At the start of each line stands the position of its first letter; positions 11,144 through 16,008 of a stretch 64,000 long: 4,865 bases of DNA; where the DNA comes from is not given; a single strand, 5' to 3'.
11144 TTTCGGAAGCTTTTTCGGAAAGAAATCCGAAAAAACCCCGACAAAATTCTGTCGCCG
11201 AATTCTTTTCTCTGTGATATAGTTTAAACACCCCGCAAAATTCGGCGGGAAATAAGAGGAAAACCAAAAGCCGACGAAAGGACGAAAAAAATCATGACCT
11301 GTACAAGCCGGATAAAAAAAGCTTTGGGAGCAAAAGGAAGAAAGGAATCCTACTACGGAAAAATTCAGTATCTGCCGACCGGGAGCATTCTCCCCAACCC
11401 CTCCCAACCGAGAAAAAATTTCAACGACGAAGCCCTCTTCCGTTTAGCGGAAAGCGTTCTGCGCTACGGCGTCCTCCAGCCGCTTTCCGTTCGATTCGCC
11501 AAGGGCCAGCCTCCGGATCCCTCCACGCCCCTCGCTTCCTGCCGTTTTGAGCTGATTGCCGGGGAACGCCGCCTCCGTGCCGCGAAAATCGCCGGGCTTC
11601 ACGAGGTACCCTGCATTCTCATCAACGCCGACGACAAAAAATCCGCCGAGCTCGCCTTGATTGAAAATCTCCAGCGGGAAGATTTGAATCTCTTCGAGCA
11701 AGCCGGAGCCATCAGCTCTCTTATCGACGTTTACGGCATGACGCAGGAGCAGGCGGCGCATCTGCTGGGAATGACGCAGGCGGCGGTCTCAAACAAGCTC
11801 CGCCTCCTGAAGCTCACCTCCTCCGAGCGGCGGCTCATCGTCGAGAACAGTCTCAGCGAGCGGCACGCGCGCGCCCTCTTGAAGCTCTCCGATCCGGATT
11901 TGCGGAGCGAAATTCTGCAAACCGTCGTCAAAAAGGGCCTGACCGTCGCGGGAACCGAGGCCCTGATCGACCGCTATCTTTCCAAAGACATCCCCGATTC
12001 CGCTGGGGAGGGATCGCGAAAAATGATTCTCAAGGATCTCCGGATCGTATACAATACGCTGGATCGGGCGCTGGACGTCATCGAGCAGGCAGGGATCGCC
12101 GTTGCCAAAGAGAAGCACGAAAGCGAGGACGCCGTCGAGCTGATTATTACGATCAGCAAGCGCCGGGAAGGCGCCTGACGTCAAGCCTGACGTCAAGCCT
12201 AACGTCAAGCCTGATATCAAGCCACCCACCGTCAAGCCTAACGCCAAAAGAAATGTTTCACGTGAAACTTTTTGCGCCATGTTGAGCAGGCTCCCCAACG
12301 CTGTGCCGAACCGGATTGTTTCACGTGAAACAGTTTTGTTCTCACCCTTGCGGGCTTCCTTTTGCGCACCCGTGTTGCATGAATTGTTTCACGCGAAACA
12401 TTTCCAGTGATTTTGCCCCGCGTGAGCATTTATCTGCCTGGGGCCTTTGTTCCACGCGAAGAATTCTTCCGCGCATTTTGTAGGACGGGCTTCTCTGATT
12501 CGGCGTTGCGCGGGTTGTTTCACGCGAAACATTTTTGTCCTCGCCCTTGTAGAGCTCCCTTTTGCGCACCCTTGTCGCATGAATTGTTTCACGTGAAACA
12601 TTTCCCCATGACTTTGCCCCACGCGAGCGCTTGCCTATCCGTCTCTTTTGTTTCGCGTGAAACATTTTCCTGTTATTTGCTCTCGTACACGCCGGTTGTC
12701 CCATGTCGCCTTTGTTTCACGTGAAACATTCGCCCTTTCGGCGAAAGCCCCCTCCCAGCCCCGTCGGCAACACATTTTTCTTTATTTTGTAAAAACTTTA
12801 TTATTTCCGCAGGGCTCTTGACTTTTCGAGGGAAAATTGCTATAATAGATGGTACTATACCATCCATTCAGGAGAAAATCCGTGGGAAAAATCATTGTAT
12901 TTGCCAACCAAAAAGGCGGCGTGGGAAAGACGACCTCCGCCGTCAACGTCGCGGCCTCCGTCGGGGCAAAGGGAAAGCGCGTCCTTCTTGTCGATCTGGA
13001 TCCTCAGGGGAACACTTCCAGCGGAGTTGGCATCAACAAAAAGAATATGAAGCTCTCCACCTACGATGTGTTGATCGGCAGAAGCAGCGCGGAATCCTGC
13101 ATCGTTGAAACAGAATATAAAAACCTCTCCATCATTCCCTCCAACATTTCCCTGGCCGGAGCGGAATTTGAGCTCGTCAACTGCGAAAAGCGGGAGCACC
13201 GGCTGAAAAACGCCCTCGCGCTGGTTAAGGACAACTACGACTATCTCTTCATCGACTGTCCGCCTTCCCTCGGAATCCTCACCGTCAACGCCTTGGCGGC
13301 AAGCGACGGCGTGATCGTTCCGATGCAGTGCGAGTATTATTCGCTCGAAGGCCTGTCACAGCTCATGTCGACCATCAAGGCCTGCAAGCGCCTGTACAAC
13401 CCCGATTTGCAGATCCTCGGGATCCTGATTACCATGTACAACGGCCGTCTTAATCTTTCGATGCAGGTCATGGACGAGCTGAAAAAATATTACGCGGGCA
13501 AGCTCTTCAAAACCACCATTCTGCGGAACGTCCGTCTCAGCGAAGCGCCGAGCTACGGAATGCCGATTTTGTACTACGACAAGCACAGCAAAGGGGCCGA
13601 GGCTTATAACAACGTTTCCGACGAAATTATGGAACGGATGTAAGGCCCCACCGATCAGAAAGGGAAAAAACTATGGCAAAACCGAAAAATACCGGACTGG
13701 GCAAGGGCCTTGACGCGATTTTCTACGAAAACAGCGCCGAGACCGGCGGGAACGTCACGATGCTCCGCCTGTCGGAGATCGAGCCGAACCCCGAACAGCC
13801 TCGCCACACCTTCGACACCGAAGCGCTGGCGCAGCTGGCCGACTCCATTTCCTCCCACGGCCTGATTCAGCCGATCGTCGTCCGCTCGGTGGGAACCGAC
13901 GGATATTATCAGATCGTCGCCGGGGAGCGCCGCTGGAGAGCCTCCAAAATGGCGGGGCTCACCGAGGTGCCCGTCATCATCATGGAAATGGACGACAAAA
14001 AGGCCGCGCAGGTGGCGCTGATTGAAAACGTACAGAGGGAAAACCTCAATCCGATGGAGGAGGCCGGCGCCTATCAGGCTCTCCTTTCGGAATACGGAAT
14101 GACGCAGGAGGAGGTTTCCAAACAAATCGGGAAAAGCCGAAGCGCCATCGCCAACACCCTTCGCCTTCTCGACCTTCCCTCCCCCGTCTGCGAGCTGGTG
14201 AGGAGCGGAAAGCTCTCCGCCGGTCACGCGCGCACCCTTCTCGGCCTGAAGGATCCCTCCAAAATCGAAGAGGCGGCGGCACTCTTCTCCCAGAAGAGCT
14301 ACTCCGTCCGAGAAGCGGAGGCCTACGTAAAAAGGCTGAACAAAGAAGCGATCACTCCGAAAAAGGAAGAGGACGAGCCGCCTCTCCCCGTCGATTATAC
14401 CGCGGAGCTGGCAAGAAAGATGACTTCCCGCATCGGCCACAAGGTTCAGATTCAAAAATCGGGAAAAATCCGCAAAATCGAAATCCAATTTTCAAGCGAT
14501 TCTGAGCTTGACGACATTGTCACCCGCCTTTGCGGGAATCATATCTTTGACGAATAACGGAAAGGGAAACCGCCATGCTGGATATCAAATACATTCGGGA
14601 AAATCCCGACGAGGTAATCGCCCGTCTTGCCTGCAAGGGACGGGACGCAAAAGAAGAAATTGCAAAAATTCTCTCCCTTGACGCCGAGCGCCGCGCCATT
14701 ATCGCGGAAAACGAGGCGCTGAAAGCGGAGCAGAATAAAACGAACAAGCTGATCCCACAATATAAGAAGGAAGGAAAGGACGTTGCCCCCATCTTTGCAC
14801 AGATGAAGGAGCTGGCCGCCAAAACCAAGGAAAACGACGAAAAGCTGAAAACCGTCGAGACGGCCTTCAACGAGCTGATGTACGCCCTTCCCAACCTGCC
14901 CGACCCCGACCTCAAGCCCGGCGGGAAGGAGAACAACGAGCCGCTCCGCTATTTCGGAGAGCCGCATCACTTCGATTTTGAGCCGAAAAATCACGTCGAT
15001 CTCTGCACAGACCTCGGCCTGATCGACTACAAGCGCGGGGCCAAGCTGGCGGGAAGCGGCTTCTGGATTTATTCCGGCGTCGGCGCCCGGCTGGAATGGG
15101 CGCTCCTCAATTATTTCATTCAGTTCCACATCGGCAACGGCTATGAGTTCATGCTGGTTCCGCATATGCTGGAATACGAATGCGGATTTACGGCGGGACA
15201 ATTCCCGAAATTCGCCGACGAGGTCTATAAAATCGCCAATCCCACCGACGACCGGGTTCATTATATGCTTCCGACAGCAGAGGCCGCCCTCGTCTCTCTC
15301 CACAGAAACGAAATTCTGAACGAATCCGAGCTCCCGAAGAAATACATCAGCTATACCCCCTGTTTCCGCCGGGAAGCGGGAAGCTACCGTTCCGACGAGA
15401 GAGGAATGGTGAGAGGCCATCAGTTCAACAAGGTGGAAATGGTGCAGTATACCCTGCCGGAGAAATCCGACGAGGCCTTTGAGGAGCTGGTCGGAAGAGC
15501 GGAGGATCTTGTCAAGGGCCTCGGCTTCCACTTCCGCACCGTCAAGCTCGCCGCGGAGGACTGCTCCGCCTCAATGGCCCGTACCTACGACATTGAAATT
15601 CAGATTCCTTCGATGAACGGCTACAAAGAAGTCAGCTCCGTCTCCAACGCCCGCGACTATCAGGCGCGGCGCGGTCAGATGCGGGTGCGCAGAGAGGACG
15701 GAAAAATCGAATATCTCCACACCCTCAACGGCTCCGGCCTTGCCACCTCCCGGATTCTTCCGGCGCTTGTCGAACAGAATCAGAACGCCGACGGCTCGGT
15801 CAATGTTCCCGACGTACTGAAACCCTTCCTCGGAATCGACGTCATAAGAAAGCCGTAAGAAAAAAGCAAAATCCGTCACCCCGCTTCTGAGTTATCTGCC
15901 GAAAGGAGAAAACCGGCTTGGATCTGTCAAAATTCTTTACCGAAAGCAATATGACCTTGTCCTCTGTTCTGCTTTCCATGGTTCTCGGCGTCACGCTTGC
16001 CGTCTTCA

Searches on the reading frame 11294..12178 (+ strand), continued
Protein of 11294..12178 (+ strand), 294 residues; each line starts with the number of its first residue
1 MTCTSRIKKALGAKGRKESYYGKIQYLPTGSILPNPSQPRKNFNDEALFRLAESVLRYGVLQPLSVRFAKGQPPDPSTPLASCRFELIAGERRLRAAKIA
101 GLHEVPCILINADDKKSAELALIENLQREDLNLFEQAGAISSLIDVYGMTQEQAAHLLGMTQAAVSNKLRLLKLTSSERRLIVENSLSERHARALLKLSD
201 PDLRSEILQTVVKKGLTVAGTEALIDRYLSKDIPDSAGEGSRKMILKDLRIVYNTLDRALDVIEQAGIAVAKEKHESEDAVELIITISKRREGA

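Call 64: find_related_loci(query=A3, collection=metagenome_contigs, flank=3000)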
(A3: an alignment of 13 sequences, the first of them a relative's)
Query A3 (294 aa) in metagenome_contigs; peptide patterns used: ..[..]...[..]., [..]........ (x = any residue, [..] = any of these).
600 stretches matched a pattern (row limit reached: there are more); 598 encode a relative of the query (tblastn E <= 1e-3); the best 80 are kept; 80 distinct loci.
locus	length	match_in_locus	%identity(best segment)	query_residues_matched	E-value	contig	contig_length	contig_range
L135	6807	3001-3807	47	9-290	3e-70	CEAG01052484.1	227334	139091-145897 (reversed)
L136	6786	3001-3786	43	22-292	3e-68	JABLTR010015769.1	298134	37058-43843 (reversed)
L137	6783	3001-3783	43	17-290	1e-67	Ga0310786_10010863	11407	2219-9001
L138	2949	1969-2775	44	9-290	2e-67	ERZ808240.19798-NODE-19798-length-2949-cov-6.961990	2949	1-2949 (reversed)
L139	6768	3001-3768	43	23-289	4e-64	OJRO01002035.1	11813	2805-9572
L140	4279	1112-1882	43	23-292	2e-63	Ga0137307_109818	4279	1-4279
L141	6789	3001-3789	41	18-290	1e-61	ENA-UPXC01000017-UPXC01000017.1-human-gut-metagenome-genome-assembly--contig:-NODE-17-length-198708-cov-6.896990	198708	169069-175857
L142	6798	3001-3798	41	23-288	1e-60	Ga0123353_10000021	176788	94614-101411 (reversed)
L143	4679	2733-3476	41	22-289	1e-60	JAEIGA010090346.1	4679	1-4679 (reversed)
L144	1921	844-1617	43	22-289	6e-60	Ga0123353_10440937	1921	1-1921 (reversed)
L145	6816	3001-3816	38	7-290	2e-58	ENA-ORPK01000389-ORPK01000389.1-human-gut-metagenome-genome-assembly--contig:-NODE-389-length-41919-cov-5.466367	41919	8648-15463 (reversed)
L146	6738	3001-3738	43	27-281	2e-57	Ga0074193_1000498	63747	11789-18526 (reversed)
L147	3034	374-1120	40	22-287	4e-57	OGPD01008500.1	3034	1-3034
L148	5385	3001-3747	40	22-287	6e-57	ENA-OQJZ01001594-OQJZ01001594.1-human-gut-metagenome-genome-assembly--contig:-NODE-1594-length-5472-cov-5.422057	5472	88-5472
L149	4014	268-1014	40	22-287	2e-56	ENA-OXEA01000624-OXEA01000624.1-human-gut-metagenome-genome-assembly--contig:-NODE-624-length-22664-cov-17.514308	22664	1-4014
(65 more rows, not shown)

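Call 71: list_cluster_members(proteins=[P0001])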
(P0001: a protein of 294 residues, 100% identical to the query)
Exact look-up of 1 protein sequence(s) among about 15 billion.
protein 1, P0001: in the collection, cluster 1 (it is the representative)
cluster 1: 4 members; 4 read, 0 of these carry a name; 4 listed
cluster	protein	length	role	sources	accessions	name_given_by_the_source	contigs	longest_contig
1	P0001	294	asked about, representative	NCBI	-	-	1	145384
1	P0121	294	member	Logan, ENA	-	-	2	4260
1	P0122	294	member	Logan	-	-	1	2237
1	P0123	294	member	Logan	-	-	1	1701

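Call 72: find_encoding_contigs(protein=P0121, flank=6000, max_places=4)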
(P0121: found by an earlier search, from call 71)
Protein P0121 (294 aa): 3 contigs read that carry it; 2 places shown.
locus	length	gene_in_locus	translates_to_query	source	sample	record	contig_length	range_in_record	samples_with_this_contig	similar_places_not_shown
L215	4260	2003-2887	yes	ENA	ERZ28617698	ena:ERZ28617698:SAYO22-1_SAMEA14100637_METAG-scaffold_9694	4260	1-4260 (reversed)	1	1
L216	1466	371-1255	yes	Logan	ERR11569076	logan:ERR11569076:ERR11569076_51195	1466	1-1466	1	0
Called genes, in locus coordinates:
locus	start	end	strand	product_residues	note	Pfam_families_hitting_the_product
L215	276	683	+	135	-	PF01475:FUR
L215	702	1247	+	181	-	PF21349:RUBY_RBDX, PF02915:Rubrerythrin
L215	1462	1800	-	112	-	-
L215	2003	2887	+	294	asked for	PF02195:ParB_N, PF17762:HTH_ParB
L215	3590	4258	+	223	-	?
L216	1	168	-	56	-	?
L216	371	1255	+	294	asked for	PF02195:ParB_N, PF17762:HTH_ParB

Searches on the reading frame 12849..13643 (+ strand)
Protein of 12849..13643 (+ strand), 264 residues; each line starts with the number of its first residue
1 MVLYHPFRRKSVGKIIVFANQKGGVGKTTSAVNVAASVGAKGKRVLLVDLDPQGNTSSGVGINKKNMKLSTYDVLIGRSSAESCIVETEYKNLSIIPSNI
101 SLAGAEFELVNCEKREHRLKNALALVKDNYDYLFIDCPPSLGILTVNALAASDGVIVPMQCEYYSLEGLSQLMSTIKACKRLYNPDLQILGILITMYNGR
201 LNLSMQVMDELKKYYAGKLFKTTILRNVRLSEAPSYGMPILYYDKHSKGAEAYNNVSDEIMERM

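Call 7: search_protein_families(library=pfam, proteins=[window:12849-13643:+])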
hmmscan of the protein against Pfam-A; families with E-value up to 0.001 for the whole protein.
window:12849-13643:+ (264 aa): 8 families
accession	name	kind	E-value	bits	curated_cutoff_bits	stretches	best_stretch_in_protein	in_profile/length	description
PF13614.12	AAA_31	-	1.2e-68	231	27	1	14-189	2-177/177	AAA domain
PF01656.29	CbiA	-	6.2e-27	94.5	25.4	1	16-240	1-125/125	CobQ/CobB/MinD/ParA nucleotide binding domain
PF09140.17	MipZ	-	8.7e-14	51.9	20.7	1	15-172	2-142/262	ATPase MipZ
PF10609.15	ParA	-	1.3e-11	44.9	27.1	1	12-259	2-244/246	NUBPL iron-transfer P-loop NTPase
PF06564.18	CBP_BcsQ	-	7.8e-08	32.6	21.3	1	15-251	3-224/234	Cellulose biosynthesis protein BcsQ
PF00142.24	Fer4_NifH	-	1.5e-06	28.3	25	1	21-58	7-44/271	4Fe-4S iron sulfur cluster binding proteins, NifH/frxC family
PF02374.21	ArsA_ATPase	-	1.5e-06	28.1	24.3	1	16-57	3-44/305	Anion-transporting ATPase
PF07015.17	VirC1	-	0.0001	22.1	24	1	14-52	2-40/231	VirC1 protein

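Call 34: search_protein_families(library=ncbifam, proteins=[window:12882-13643:+])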
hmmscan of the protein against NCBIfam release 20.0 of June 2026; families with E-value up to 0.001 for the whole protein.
window:12882-13643:+ (253 aa): 29 families (the best 25 are shown)
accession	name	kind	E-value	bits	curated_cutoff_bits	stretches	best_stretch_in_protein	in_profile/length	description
NF041546.1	ParA_partition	equivalog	8e-32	110.4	180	2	4-55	1-52/203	ParA family partition ATPase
NF041283.1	PrgP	equivalog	3.9e-30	105.2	400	1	1-233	1-243/297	ParA superfamily DNA segregation protein PrgP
TIGR03453.1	partition_RepA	equivalog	7.6e-29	100.7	348.45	1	4-223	106-344/387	plasmid partitioning protein RepA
TIGR01969.1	minD_arch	subfamily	1.1e-25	90.3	201.75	1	4-250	2-231/251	cell division ATPase MinD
NF010259.0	PRK13705.1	equivalog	8.3e-19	67.8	725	1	4-208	108-326/388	plasmid-partitioning protein SopA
NF010443.0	PRK13869.1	subfamily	8.2e-18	64.4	446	1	4-162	123-295/405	plasmid-partitioning protein RepA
TIGR03371.1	cellulose_yhjQ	equivalog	4.5e-17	62.4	157.85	1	4-246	3-238/246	cellulose biosynthesis protein BcsQ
TIGR01968.1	minD_bact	equivalog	6.8e-17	61.7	212.9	1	3-249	2-236/261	septum site-determining protein MinD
TIGR01007.1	eps_fam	subfamily_domain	5.7e-15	55.4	108.05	1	3-182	18-186/204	polysaccharide biosynthesis tyrosine autokinase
NF047398.1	AAA_KGGVGR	domain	2.5e-10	41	90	1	3-41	3-41/190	KGGVGR-motif variant AAA ATPase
NF008568.0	PRK11519.1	equivalog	2.6e-10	39.2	1068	1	6-134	530-651/720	tyrosine-protein kinase Wzc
NF008079.0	PRK10818.1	equivalog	3.4e-10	39.7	508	1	1-250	1-247/270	septum site-determining protein MinD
NF041136.1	MrpORP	equivalog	1.7e-09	37.4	450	1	3-185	7-177/365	iron-sulfur cluster carrier protein MrpORP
TIGR03018.1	pepcterm_TyrKin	hypoth_equivalog_domain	1.5e-08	34.2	230.65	1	5-169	38-200/207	XrtA-associated tyrosine autokinase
TIGR01005.1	eps_transp_fam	subfamily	1.4e-07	30.1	411.7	1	4-165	548-700/754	exopolysaccharide transport protein family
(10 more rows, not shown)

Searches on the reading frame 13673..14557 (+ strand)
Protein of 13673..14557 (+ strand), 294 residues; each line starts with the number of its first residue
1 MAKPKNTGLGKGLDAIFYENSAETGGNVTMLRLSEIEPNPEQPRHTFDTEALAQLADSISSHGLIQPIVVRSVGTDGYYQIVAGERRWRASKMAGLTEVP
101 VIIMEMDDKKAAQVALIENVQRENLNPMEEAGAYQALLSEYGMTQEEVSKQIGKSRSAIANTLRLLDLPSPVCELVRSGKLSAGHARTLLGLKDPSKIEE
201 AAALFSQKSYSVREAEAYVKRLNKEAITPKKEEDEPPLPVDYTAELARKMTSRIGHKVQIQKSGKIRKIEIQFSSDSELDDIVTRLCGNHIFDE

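Call 7: search_protein_families(library=pfam, proteins=[window:13673-14557:+])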
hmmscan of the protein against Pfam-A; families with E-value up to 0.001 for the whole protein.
window:13673-14557:+ (294 aa): 5 families
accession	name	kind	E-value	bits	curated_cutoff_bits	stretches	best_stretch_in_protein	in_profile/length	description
PF17762.8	HTH_ParB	-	9.2e-37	125.7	22.6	1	123-223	1-101/102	ParB HTH domain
PF02195.25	ParB_N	-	5.8e-35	119.7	26.3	1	28-121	3-95/95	ParB N-terminal domain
PF01978.25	TrmB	-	6.7e-05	23.1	25.6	1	130-166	10-46/68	Sugar-specific transcriptional regulator TrmB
PF23552.2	ParB_C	-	0.0001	22.1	23.8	1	243-286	5-49/50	ParB dimerisation domain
PF01381.28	HTH_3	-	0.00074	19.9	23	0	138-161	6-28/55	Helix-turn-helix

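Call 34: search_protein_families(library=ncbifam, proteins=[window:13673-14557:+])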
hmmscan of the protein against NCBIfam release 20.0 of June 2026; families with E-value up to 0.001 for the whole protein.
window:13673-14557:+ (294 aa): 7 families
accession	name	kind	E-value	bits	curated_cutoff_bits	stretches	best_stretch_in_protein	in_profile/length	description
TIGR04285.1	nucleoid_noc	exception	2.8e-74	249.7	315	1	28-233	2-205/255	nucleoid occlusion protein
TIGR00180.1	parB_part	domain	8.4e-62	208.2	58.45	1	26-201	3-181/186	ParB/RepB/Spo0J family partition protein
TIGR03734.1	PRTRC_parB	hypoth_equivalog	6.5e-37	127.3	278.6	1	41-223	6-190/555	PRTRC system ParB family protein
NF010406.0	PRK13832.1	subfamily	1.3e-17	63.6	640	1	37-167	13-143/578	plasmid partitioning protein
TIGR03454.1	partition_RepB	equivalog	1.2e-16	61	201.5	1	19-175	55-211/325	plasmid partitioning protein RepB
NF010440.0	PRK13866.1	equivalog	2.9e-08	33.2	522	1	24-143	61-180/336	plasmid partitioning protein RepB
NF053625.1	SerKinSerKArch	equivalog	1.9e-06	27.2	380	1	50-111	33-95/244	ADP-dependent L-serine kinase SerK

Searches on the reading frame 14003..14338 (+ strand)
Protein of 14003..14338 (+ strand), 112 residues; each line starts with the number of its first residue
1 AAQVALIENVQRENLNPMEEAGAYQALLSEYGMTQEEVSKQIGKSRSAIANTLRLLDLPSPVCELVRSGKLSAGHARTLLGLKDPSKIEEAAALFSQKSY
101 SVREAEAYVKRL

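Call 43: search_solved_structures(query=window:14003-14338:+, show_alignments=5, max_evalue=0.00001)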
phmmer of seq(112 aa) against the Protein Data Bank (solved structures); distinct sequences matched with E-value up to 0.00001: 12.
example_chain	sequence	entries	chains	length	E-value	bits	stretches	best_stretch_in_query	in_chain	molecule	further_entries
6sdk_A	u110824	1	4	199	4.2e-27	97.5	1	3-111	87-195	Stage 0 sporulation protein J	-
1vz0_A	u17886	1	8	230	3.2e-26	94.7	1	2-112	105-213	Chromosome-partitioning protein Spo0J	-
7o0n_A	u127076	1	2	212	5.7e-26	93.9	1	2-110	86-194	ParB family protein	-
7bnr_A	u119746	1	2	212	5.7e-26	93.9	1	2-110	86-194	ParB family protein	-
7bnk_A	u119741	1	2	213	5.7e-26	93.9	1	2-110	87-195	ParB family protein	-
6s6h_A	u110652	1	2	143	2.7e-22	82.1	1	3-110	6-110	Chromosome-partitioning protein ParB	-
6t1f_A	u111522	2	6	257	6.7e-22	80.8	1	3-110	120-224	Chromosome-partitioning protein ParB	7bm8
6y93_A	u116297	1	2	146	9.7e-22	80.3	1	2-109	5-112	Nucleoid occlusion protein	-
4umk_A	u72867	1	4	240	2.7e-21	78.9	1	3-106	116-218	PROBABLE CHROMOSOME-PARTITIONING PROTEIN PARB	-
7ol9_A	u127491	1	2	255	3.4e-21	78.6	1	2-109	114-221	Nucleoid occlusion protein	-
7ng0_A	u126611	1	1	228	1.5e-19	73.3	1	2-109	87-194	Nucleoid occlusion protein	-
7nfu_A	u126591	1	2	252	1.8e-19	73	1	2-109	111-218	Nucleoid occlusion protein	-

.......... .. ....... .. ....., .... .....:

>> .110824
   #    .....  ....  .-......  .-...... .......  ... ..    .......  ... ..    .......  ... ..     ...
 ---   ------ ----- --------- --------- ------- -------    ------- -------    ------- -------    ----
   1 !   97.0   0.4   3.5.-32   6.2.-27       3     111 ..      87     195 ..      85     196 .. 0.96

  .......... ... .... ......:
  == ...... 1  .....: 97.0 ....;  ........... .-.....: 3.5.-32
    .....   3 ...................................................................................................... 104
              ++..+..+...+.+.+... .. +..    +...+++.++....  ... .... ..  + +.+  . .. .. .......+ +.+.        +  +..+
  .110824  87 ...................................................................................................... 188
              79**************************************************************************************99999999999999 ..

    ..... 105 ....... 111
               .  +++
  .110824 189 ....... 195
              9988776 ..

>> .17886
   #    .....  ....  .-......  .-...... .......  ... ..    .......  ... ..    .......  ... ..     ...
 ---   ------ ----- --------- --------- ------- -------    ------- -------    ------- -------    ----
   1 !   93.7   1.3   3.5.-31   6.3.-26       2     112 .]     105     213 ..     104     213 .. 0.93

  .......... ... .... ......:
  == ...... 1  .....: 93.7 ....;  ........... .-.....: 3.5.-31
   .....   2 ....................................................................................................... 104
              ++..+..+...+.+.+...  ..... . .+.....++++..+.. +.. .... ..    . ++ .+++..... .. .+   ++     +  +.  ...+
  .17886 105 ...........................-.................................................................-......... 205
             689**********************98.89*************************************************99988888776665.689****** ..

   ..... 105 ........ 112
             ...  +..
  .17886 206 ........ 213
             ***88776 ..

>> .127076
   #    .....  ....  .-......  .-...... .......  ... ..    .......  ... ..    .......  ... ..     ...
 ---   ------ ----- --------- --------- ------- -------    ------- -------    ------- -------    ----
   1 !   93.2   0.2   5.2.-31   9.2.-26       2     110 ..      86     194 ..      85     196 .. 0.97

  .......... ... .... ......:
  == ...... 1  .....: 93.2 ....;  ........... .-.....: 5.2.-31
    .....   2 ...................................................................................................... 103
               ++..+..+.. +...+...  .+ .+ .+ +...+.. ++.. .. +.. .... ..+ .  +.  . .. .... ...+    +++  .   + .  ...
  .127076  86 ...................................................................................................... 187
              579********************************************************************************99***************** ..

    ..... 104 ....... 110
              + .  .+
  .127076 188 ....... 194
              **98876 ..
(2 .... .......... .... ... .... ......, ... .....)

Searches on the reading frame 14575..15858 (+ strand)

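Call 7: search_protein_families(library=pfam, proteins=[window:14575-15858:+])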
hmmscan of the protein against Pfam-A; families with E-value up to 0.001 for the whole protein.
window:14575-15858:+ (427 aa): 2 families
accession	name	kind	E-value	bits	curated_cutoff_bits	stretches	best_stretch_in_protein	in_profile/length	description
PF00587.30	tRNA-synt_2b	-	2.3e-33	116.2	29.3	1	219-402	2-179/179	tRNA synthetase class II core domain (G, H, P, S and T)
PF02403.27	Seryl_tRNA_N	-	4e-27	95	28.2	1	1-109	1-108/108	Seryl-tRNA synthetase N-terminal domain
